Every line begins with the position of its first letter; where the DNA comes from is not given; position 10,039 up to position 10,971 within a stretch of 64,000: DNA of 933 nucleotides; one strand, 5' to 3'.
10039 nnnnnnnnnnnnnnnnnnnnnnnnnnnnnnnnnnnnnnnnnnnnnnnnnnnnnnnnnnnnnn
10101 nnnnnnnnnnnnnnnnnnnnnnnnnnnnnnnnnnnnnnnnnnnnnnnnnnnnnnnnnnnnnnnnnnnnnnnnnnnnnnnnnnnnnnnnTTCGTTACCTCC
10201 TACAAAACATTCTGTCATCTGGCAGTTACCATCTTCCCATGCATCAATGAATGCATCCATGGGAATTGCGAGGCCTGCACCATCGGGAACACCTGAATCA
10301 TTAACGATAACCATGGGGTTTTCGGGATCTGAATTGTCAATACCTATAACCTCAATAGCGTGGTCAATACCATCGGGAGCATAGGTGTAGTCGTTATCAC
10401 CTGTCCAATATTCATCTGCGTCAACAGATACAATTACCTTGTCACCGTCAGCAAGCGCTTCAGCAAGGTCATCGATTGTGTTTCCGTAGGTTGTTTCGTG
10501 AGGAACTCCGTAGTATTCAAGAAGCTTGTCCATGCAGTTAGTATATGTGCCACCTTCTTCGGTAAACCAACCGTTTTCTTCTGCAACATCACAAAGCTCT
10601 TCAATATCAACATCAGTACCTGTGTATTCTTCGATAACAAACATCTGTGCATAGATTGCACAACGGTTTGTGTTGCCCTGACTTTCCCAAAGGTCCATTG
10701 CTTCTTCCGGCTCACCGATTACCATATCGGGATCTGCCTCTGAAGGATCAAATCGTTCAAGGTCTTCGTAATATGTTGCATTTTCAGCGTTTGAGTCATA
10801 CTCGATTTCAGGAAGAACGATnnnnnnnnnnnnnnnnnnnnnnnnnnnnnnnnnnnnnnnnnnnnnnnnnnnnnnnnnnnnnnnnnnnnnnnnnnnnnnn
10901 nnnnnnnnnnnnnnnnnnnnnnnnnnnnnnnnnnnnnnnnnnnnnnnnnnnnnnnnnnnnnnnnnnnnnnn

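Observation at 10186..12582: Calpain-like architecture: ~27 tandem DxDGDG calcium loops fused to a C39-like Cys-His-Asp domain, with no export signal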

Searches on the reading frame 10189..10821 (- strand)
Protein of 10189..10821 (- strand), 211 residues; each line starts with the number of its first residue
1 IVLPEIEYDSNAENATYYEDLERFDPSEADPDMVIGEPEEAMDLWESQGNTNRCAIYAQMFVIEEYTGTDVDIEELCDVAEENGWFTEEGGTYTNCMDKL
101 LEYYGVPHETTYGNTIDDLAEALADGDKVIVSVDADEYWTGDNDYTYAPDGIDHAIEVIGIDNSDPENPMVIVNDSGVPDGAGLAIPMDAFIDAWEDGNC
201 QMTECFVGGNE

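Call 10: find_homologous_proteins(query=window:10189-10821:-, max_evalue=0.001)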
Query seq(211 aa) (211 aa): 98 proteins with E <= 0.001 among 239 candidates.
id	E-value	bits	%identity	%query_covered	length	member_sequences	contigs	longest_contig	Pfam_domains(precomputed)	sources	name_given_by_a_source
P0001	7.5e-73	263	64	87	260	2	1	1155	-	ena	-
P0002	5.8e-72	260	59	96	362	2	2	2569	-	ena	-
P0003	5.2e-71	257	61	91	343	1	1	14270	-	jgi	-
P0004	2.3e-70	255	59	91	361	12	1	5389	-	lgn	-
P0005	2.4e-70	255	59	91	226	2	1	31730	-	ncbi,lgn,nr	ncbi:MAG: hypothetical protein LUE14_13305 [Clostridiales bacterium]|nr:hypothetical protein [Clostr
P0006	1.4e-69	252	58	93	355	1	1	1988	-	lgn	-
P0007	8.7e-69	250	58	93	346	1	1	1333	-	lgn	-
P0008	7.0e-68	247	57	98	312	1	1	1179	-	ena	-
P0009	1.3e-67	246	58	92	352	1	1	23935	PF13529.14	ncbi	-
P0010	3.3e-67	245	57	90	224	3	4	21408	-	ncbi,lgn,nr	ncbi:MAG: hypothetical protein LIO75_07735 [Lachnospiraceae bacterium]|nr:hypothetical protein [Lach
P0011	6.3e-67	244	57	91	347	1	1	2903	-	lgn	-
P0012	7.7e-67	243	59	91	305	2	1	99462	-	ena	-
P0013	6.9e-66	240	55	91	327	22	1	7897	-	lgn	-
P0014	7.9e-66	240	56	95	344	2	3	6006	-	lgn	-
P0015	1.7e-65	239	54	91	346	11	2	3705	-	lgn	-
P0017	4.4e-65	238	55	91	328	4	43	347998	-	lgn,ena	-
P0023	4.3e-64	235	56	91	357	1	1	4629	PF13529.14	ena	-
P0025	1.4e-63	233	53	91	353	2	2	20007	PF13529.14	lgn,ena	-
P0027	2.4e-62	229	54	91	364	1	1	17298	PF13529.14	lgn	-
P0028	8.7e-62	227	51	91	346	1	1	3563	PF13529.14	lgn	-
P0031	1.3e-61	226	52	91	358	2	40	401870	-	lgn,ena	-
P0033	1.6e-61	226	51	91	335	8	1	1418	PF13529.14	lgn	-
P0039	1.5e-60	223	58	82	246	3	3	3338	PF13529.14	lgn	-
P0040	5.9e-60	221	55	87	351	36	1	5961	PF13529.14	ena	-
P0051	1.0e-58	217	53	89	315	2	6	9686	PF13529.14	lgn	-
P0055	6.3e-58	214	57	82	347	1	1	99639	-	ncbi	-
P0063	5.4e-54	202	52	92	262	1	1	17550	PF13529.14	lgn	-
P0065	1.3e-51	194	50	91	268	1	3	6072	PF13529.14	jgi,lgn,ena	-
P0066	1.7e-51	193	48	95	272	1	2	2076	PF13529.14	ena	-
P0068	3.8e-50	189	49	91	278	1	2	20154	PF13529.14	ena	-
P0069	1.3e-49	187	48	90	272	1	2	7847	PF13529.14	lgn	-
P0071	1.1e-48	184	47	91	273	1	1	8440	PF13529.14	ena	-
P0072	4.3e-48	182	49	91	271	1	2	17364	PF13529.14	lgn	-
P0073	1.0e-47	181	46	91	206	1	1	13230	PF13529.14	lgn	-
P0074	1.6e-47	180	47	96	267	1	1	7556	PF13529.14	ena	-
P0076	2.3e-47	180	47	90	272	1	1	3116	PF13529.14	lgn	-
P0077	3.2e-47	179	47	91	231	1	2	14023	PF13529.14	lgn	-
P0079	3.7e-46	176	46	91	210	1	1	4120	PF13529.14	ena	-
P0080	2.2e-45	173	48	91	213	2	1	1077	PF13529.14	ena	-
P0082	3.2e-44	170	47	94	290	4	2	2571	PF13529.14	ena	-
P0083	5.0e-43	166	47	86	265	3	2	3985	PF13529.14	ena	-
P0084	1.0e-42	165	49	91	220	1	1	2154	PF13529.14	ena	-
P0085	7.7e-42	162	49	90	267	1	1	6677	PF13529.14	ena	-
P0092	3.4e-29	120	47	75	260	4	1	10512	PF13529.14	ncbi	-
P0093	8.6e-29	119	48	74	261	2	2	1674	PF13529.14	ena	-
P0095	3.4e-28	117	37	80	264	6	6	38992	PF13529.14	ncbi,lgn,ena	-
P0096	1.1e-27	115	37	82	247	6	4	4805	PF13529.14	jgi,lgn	jgi:hypothetical protein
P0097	1.4e-27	115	37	80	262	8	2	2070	PF13529.14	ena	-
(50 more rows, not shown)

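Call 12: find_encoding_contigs(protein=P0017, flank=10000, max_places=2)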
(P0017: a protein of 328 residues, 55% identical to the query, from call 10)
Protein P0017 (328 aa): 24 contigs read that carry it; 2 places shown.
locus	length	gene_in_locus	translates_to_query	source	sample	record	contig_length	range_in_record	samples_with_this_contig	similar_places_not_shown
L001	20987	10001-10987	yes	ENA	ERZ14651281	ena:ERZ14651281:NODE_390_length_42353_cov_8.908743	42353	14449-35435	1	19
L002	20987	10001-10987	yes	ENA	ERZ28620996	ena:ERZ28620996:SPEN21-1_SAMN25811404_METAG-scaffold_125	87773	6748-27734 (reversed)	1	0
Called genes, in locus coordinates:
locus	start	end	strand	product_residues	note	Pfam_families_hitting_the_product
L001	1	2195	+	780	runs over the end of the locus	PF00069:Pkinase, PF07714:PK_Tyr_Ser-Thr, PF03109:ABC1 (weak), PF02493:MORN (faint)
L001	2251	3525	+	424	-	PF00498:FHA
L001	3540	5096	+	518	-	PF13367:PrsW-protease, PF00498:FHA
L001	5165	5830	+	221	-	PF16697:Yop-YscD_cpl (weak)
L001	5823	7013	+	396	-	PF00481:PP2C (weak), PF13672:PP2C_2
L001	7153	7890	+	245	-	PF13672:PP2C_2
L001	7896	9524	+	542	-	PF00092:VWA, PF13519:VWA_2, PF16697:Yop-YscD_cpl, PF00498:FHA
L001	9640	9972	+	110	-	-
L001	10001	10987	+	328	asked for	-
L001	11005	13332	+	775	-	PF00350:Dynamin_N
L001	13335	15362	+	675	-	PF00350:Dynamin_N, PF01926:MMR_HSR1 (faint), PF21808:Dynamin-like_hel_bact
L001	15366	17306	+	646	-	PF00009:GTP_EFTU, PF00350:Dynamin_N, PF01926:MMR_HSR1 (weak)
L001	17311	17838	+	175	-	-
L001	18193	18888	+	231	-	PF00596:Aldolase_II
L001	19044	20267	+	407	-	PF00480:ROK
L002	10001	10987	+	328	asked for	-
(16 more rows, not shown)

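Call 13: find_encoding_contigs(protein=P0031, flank=10000, max_places=2)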
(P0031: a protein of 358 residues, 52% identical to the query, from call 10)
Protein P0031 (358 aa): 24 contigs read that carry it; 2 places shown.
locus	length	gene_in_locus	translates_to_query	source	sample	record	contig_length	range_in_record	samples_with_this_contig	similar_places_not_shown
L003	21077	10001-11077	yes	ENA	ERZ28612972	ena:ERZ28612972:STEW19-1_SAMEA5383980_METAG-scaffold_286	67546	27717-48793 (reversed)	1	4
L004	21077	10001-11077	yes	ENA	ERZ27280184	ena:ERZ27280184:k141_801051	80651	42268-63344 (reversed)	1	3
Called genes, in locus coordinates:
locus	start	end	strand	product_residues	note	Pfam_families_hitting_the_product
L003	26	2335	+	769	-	PF13428:TPR_14 (faint), PF07719:TPR_2 (faint), PF13181:TPR_8 (faint), PF13374:TPR_10 (faint), PF13432:TPR_16 (faint), PF13424:TPR_12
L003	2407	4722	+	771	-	PF00515:TPR_1 (faint), PF13428:TPR_14 (faint), PF07719:TPR_2 (faint), PF13374:TPR_10 (faint), PF13424:TPR_12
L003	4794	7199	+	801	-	PF13176:TPR_7 (faint), PF13424:TPR_12 (faint), PF07719:TPR_2 (faint), PF13181:TPR_8 (faint), PF00515:TPR_1 (faint)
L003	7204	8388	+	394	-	PF08937:ThsB_TIR, PF13676:TIR_2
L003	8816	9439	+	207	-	PF08281:Sigma70_r4_2 (weak)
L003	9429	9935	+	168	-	-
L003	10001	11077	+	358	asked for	-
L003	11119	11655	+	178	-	-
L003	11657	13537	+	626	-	PF00009:GTP_EFTU, PF00350:Dynamin_N, PF01926:MMR_HSR1 (weak)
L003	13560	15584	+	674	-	PF00350:Dynamin_N, PF01926:MMR_HSR1 (faint), PF21808:Dynamin-like_hel_bact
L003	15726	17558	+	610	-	PF03193:RsgA_GTPase (faint), PF00350:Dynamin_N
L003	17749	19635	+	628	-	PF00009:GTP_EFTU (weak), PF01926:MMR_HSR1 (weak), PF02421:FeoB_N (faint), PF00350:Dynamin_N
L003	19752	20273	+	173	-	-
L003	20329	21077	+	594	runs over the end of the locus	PF00350:Dynamin_N, PF01926:MMR_HSR1 (faint)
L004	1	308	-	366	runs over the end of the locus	PF13529:Peptidase_C39_2 (weak), PF02026:RyR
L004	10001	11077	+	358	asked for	-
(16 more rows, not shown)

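Call 14: find_encoding_contigs(protein=P0055, flank=10000, max_places=2)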
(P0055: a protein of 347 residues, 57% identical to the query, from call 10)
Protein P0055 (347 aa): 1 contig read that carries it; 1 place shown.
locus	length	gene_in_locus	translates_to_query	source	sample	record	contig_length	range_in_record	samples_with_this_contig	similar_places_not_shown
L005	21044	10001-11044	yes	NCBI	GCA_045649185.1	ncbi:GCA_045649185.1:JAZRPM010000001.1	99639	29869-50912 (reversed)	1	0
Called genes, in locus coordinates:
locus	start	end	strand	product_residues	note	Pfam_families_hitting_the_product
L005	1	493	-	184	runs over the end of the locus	-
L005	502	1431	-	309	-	PF02779:Transket_pyr, PF02780:Transketolase_C, PF22613:Transketolase_C_1, PF17147:PFOR_II (weak)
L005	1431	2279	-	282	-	PF00456:Transketolase_N, PF13292:DXP_synthase_N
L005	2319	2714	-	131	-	PF00636:Ribonuclease_3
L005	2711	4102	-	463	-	PF01406:tRNA-synt_1e, PF01921:tRNA-synt_1f (faint), PF09334:tRNA-synt_1g (weak), PF00133:tRNA-synt_1 (weak), PF09334:tRNA-synt_1g (weak), PF09190:DALR_2, PF23493:CysS_C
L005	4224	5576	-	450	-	PF20769:YPEB_N, PF14620:YPEB_PepSY1-2, PF03413:PepSY (faint)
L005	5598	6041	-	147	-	PF07486:Hydrolase_2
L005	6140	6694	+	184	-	PF09551:Spore_II_R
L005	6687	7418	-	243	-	PF13739:PdaC, PF11738:DUF3298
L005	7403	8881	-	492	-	PF09547:SpoIVA_ATPase, PF20438:SpoIVA_middle, PF20439:SpoIVA_C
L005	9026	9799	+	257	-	-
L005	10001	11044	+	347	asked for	-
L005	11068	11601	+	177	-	-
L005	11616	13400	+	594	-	PF00350:Dynamin_N, PF01926:MMR_HSR1 (weak)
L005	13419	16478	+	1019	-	PF05049:IIGP (faint), PF00350:Dynamin_N, PF01926:MMR_HSR1 (faint), PF09547:SpoIVA_ATPase (faint), PF21808:Dynamin-like_hel_bact, PF00009:GTP_EFTU, PF00350:Dynamin_N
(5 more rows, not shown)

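Call 21: find_related_loci(query=A1, collection=genome_contigs, flank=10000)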
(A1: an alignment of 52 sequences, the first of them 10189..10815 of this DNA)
Query A1 (209 aa) in genome_contigs; peptide patterns used: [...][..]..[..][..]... (x = any residue, [..] = any of these).
206 stretches matched a pattern; 110 encode a relative of the query (tblastn E <= 1e-3); the best 80 are kept; 80 distinct loci.
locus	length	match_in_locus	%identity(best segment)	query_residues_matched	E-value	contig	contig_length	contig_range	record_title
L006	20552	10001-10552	65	18-200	2e-75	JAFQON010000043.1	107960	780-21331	MAG: Clostridia bacterium isolate RGIG2007 Goat_Colon-1__c805831, whole genome shotgun sequence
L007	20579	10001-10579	58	13-204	5e-74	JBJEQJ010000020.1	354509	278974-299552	MAG: Acutalibacteraceae bacterium isolate SARD08_bin.010 NODE_2_length_354509_cov_22.493246, whole genome shotgun sequen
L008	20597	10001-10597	58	4-201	6e-74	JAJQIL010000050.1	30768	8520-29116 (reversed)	MAG: Lachnospiraceae bacterium isolate U.9_8 NODE_200_length_30768_cov_22.113535, whole genome shotgun sequence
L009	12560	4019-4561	64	21-200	1e-74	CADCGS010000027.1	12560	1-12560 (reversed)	MAG: uncultured Ruminococcus sp. isolate RUG14638 genome assembly, contig: RUG14638_asm_27, whole genome shotgun sequenc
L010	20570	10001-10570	61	12-200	1e-72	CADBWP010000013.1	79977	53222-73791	MAG: uncultured Ruminococcus sp. isolate RUG14363 genome assembly, contig: RUG14363_asm_13, whole genome shotgun sequenc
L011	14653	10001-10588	58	10-204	1e-71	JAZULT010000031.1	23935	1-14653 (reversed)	MAG: Clostridia bacterium isolate T1900044904_TS20190370.MAGScoT_cleanbin_000021 SGB_3304_k141_1708941, whole genome sho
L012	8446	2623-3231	57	4-204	1e-71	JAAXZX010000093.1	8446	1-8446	MAG: Clostridiaceae bacterium isolate AS02xzSISU_47 26437_AS02, whole genome shotgun sequence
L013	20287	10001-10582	58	12-204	1e-70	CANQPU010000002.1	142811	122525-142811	MAG: uncultured Oscillospiraceae bacterium isolate Lapin-011__bin2 genome assembly, contig: Lapin-011__NODE_47_length_14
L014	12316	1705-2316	56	2-204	1e-70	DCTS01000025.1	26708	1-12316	MAG TPA_asm: Lachnoclostridium sp. UBA1434 UBA1434_contig_28602, whole genome shotgun sequence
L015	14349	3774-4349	57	13-203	1e-70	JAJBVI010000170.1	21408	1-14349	MAG: Lachnospiraceae bacterium isolate U_127133 U_127133=NODE_265_length_21408_cov_9.571067, whole genome shotgun sequen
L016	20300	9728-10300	55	13-204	3e-70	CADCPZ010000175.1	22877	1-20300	MAG: uncultured Prevotellaceae bacterium isolate RUG14873 genome assembly, contig: RUG14873_asm_175, whole genome shotgu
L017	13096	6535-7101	58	17-204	2e-70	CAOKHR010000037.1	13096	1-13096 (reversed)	MAG TPA_asm: uncultured Lachnospiraceae bacterium isolate SRR17684636_bin.24_metawrap_v1.3_MAG genome assembly, contig:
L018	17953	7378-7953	61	16-206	5e-70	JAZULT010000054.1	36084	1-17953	MAG: Clostridia bacterium isolate T1900044904_TS20190370.MAGScoT_cleanbin_000021 SGB_3304_k141_3106015, whole genome sho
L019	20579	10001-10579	56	13-204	2e-69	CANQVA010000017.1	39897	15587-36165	MAG: uncultured Ruminococcus sp. isolate Lapin-032__bin115 genome assembly, contig: Lapin-032__NODE_1658_length_39897_co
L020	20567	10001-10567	57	16-204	7e-69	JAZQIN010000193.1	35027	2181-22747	MAG: Faecousia sp. isolate T1900044623_TS20190089.MAGScoT_cleanbin_000054 SGB_918_k141_1857164, whole genome shotgun seq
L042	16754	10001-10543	53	23-205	3e-56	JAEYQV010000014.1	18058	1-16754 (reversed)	MAG: Bacillota bacterium isolate OH_CBB_36 k127_774669, whole genome shotgun sequence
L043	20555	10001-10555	53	21-205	8e-56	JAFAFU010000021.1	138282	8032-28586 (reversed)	MAG: Bacillota bacterium isolate OH_SBlB_19 k127_357211, whole genome shotgun sequence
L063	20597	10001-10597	43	15-209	2e-45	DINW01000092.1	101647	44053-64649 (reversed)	MAG TPA_asm: Clostridium sp. UBA5530 UBA5530_contig_996, whole genome shotgun sequence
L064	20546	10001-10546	44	20-205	1e-44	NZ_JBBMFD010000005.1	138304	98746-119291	Solibaculum intestinale strain CLA-JM-H44 CLAJMH44_contig_5_length_138304, whole genome shotgun sequence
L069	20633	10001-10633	41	3-203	2e-42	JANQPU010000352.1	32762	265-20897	MAG: Acaryochloris sp. IP29b_bin.176 k99_3624447, whole genome shotgun sequence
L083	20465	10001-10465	48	37-193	2e-33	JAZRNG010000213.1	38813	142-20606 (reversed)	MAG: Acutalibacteraceae bacterium isolate T1900045411_YK20190101.MAGScoT_cleanbin_000042 SGB_7012_k141_3106005, whole ge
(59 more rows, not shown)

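Call 26: predict_structure(alignment_id=A1)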
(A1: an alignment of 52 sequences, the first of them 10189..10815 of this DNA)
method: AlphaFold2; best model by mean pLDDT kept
length: 209 residues; sequences in the alignment: 52
mean_pLDDT: 90.8   pTM: 0.87
mean pLDDT of the five models: 90.8, 90.4, 90.0, 90.0, 90.0
residues with pLDDT >= 90: 171; 70-90: 14; 50-70: 14; < 50: 10
segments of 3 or more residues with pLDDT < 50: 1-3, 5-7
pLDDT, mean of each block of 10 residues (from residue 1): 49 82 97 97 95 98 95 98 97 96 97 98 98 88 61 98 97 97 97 95 76
secondary structure, 60 per line:
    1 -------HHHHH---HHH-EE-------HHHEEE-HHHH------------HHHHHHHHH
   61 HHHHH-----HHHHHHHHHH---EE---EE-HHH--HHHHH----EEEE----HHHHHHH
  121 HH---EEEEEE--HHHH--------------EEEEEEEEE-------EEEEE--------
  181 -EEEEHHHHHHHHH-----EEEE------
elements in order: H8-12 E32-34 H36-39 H52-65 H71-80 H97-101 E106-109 H114-122 E126-131 H134-137 E152-160 E168-172 E182-185 H186-194 E200-203

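Call 29: fold_search(model_id=the predicted structure, library=pdb)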
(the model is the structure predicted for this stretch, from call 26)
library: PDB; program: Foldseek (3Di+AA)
matches with E <= 10: 427; with E <= 0.001: 169
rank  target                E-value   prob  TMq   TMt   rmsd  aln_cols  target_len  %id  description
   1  3iej_B                4.3e-07  1.00  0.59  0.56   5.3       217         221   15  Pyrazole-based Cathepsin S Inhibitors with Arylalkynes as P1 Binding Elements (released 2009-10-06)
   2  4p6e_A                8.5e-07  1.00  0.57  0.55   6.2       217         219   16  Crystal Structure of Human Cathepsin S Bound to a Non-covalent Inhibitor (released 2014-10-29)
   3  7pck_A                1.4e-06  1.00  0.58  0.41  11.8       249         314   16  CRYSTAL STRUCTURE OF WILD TYPE HUMAN PROCATHEPSIN K (released 1999-10-25)
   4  3erv                  1.6e-06  1.00  0.59  0.61   6.4       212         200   16  Crystal structure of an putative C39-like peptidase from Bacillus anthracis (released 2008-10-14)
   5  6yyn_BBB              1.6e-06  1.00  0.60  0.57   5.4       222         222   15  Structure of Cathepsin S in complex with Compound 14 (released 2021-05-12)
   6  5qcd                  1.8e-06  1.00  0.59  0.56   5.3       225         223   14  Crystal structure of human Cathepsin-S with bound ligand (released 2017-12-20)
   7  6yyp_BBB              2.1e-06  1.00  0.60  0.57   5.6       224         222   14  Structure of Cathepsin S in complex with Compound 2 (released 2021-05-12)
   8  7pck_B                2.3e-06  1.00  0.57  0.41  11.2       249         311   16  CRYSTAL STRUCTURE OF WILD TYPE HUMAN PROCATHEPSIN K (released 1999-10-25)
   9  7pck_C                2.6e-06  1.00  0.57  0.41   8.8       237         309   16  CRYSTAL STRUCTURE OF WILD TYPE HUMAN PROCATHEPSIN K (released 1999-10-25)
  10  3n4c_B                2.7e-06  1.00  0.60  0.58   5.3       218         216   15  6-Phenyl-1H-imidazo[4,5-c]pyridine-4-carbonitrile as cathepsin S inhibitors (released 2011-04-06)
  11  6ezx_B                2.9e-06  1.00  0.59  0.58   6.1       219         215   14  CATHEPSIN L IN COMPLEX WITH (3S,14E)-19-chloro-N-(1-cyanocyclopropyl)-5-oxo-17-oxa-4-azatricyclo[16.2.2.06,11]docosa-1 (released 2018-04-11)
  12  6yyn_AAA              3.1e-06  1.00  0.60  0.58   4.3       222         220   14  Structure of Cathepsin S in complex with Compound 14 (released 2021-05-12)
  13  6yyr_AAA              3.1e-06  1.00  0.60  0.58   5.3       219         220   15  Structure of Cathepsin S in complex with Compound 20b (released 2021-05-12)
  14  7qkc_B                3.3e-06  1.00  0.60  0.58   5.2       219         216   14  Crystal structure of human Cathepsin L after incubation with Sulfo-Calpeptin (released 2022-12-28)
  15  3iej_A                3.5e-06  1.00  0.56  0.54   6.1       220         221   15  Pyrazole-based Cathepsin S Inhibitors with Arylalkynes as P1 Binding Elements (released 2009-10-06)
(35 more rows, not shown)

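Call 34: search_solved_structures(query=A1, max_evalue=1, show_alignments=2)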
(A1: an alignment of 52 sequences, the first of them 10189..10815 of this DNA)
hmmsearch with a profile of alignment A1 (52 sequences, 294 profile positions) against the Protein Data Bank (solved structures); distinct sequences matched with E-value up to 1: 3.
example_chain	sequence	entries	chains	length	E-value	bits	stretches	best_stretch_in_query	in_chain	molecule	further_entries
3qt4_A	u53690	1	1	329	0.16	15.1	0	200-259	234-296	Cathepsin-L-like midgut cysteine proteinase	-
3h7d_A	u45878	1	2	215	0.23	14.6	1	206-272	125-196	Cathepsin K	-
3erv_A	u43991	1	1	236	0.74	12.9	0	197-290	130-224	putative C39-like peptidase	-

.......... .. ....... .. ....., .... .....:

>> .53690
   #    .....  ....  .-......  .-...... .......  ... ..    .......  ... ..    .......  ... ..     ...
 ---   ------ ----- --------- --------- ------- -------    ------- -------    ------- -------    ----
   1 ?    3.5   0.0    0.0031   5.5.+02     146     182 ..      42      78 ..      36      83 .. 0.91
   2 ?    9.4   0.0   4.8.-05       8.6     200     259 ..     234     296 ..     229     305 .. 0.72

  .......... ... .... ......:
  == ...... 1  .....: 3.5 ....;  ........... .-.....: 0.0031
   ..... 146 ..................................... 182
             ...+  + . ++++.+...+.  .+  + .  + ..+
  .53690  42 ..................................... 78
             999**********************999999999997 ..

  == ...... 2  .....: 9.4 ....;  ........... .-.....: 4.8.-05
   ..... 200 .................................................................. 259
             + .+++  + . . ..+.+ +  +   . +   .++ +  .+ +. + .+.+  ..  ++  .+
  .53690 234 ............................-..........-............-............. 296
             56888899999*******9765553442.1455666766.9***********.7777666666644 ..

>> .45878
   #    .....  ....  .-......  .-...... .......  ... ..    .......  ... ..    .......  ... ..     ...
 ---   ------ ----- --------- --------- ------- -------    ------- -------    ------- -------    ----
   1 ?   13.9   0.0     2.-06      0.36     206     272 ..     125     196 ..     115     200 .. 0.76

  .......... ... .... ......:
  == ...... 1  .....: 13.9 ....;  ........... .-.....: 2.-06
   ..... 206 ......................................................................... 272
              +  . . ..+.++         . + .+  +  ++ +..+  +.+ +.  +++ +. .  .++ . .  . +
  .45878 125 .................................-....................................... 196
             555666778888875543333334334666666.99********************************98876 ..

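Call 61: search_protein_representatives(alignment_id=A3)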
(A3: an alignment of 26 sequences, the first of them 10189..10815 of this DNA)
Query: 26 sequences, 257 profile positions. Proteins with E-value up to 0.001 (for the whole library): 3018; up to 1e-10: 1875; up to 1e-30: 757. The best 150 are listed.
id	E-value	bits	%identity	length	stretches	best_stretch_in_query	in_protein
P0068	1.3e-107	375.7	-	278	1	1-254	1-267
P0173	3.9e-78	279.1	-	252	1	47-251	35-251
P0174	1.4e-77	277.3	-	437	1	41-251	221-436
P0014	4.8e-76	272.3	-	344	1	57-252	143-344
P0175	3.3e-75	269.5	-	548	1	17-251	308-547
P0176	6.5e-75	268.6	-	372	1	42-251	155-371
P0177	8.2e-75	268.2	-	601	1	54-251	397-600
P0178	1.3e-74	267.5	-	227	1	42-253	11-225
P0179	1.3e-74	267.5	-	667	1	34-251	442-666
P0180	3.4e-74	266.2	-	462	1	62-253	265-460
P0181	3.5e-74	266.2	-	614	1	18-251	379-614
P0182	4.3e-74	265.9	-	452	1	55-251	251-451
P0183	5.3e-73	262.3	-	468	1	63-251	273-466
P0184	6.2e-73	262.1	-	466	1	49-252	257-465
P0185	1.0e-72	261.4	-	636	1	47-253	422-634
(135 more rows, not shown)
